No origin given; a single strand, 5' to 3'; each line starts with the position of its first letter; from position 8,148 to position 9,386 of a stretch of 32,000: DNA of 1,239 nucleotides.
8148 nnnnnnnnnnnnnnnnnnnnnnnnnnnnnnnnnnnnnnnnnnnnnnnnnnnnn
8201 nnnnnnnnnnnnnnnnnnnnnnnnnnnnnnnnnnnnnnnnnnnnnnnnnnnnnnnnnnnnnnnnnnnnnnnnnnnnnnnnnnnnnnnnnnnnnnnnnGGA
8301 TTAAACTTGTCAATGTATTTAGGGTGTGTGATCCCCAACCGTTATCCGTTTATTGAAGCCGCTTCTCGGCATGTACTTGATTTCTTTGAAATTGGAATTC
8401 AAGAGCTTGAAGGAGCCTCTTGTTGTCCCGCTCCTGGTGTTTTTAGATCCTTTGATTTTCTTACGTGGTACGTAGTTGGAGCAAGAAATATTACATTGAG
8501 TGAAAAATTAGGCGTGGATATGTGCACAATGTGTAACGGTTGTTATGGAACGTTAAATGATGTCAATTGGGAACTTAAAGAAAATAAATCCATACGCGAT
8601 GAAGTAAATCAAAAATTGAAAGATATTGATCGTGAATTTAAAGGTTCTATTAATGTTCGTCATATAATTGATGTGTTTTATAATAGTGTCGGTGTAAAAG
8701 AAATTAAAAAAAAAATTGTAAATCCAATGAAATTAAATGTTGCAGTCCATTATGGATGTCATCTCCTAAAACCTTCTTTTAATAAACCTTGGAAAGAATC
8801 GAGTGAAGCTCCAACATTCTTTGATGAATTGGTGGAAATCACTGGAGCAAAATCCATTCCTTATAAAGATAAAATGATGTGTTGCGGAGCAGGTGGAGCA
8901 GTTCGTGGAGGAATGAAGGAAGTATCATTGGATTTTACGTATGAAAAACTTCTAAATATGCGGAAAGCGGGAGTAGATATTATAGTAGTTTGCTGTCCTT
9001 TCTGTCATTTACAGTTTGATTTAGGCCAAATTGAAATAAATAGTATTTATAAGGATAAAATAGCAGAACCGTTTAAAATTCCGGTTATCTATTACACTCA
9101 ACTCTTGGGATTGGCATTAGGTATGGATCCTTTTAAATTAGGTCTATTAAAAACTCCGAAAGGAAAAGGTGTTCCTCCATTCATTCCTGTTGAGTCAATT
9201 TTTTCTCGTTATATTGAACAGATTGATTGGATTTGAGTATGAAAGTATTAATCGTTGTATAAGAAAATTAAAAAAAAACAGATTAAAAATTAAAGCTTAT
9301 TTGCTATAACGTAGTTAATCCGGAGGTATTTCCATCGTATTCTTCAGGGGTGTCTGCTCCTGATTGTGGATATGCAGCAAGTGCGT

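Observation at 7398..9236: HdrB catalytic subunit fused to an N-terminal TPR domain of about 300 aa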

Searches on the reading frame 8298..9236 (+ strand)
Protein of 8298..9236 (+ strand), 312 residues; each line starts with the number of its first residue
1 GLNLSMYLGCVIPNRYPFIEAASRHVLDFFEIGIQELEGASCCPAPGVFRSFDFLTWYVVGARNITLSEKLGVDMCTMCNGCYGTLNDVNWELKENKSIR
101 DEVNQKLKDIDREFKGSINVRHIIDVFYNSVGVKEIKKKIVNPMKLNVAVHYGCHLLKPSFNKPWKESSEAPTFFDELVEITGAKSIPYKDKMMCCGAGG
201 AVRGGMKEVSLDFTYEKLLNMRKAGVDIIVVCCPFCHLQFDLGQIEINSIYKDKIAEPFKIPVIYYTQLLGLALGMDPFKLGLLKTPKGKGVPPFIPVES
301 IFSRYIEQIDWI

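Call 31: search_solved_structures(query=window:8298-9236:+, max_evalue=1e-20, show_alignments=5)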
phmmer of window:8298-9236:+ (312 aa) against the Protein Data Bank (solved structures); distinct sequences matched with E-value up to 1e-20: 5.
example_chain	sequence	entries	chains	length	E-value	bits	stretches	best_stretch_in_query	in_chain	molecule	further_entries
8rvv_B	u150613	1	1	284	6.2e-102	344.5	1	4-277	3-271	H(2):CoB-CoM heterodisulfide,ferredoxin reductase subunit B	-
8rvu_b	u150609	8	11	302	7.1e-102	344.3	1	4-277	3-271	H(2):CoB-CoM heterodisulfide,ferredoxin reductase subunit B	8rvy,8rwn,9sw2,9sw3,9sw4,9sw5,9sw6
5odc_B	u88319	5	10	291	2.5e-97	329.4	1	5-283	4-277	Heterodisulfide reductase, subunit B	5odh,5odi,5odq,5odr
9sfi_C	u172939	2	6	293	8.5e-94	317.7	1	5-283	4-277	H(2)/formate:CoB-CoM heterodisulfide,ferredoxin reductase subunit B2 | Heterodisulfide reductase subunit B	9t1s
7bkb_B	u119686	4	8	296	1.9e-82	280.4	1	5-283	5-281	CoB--CoM heterodisulfide reductase subunit B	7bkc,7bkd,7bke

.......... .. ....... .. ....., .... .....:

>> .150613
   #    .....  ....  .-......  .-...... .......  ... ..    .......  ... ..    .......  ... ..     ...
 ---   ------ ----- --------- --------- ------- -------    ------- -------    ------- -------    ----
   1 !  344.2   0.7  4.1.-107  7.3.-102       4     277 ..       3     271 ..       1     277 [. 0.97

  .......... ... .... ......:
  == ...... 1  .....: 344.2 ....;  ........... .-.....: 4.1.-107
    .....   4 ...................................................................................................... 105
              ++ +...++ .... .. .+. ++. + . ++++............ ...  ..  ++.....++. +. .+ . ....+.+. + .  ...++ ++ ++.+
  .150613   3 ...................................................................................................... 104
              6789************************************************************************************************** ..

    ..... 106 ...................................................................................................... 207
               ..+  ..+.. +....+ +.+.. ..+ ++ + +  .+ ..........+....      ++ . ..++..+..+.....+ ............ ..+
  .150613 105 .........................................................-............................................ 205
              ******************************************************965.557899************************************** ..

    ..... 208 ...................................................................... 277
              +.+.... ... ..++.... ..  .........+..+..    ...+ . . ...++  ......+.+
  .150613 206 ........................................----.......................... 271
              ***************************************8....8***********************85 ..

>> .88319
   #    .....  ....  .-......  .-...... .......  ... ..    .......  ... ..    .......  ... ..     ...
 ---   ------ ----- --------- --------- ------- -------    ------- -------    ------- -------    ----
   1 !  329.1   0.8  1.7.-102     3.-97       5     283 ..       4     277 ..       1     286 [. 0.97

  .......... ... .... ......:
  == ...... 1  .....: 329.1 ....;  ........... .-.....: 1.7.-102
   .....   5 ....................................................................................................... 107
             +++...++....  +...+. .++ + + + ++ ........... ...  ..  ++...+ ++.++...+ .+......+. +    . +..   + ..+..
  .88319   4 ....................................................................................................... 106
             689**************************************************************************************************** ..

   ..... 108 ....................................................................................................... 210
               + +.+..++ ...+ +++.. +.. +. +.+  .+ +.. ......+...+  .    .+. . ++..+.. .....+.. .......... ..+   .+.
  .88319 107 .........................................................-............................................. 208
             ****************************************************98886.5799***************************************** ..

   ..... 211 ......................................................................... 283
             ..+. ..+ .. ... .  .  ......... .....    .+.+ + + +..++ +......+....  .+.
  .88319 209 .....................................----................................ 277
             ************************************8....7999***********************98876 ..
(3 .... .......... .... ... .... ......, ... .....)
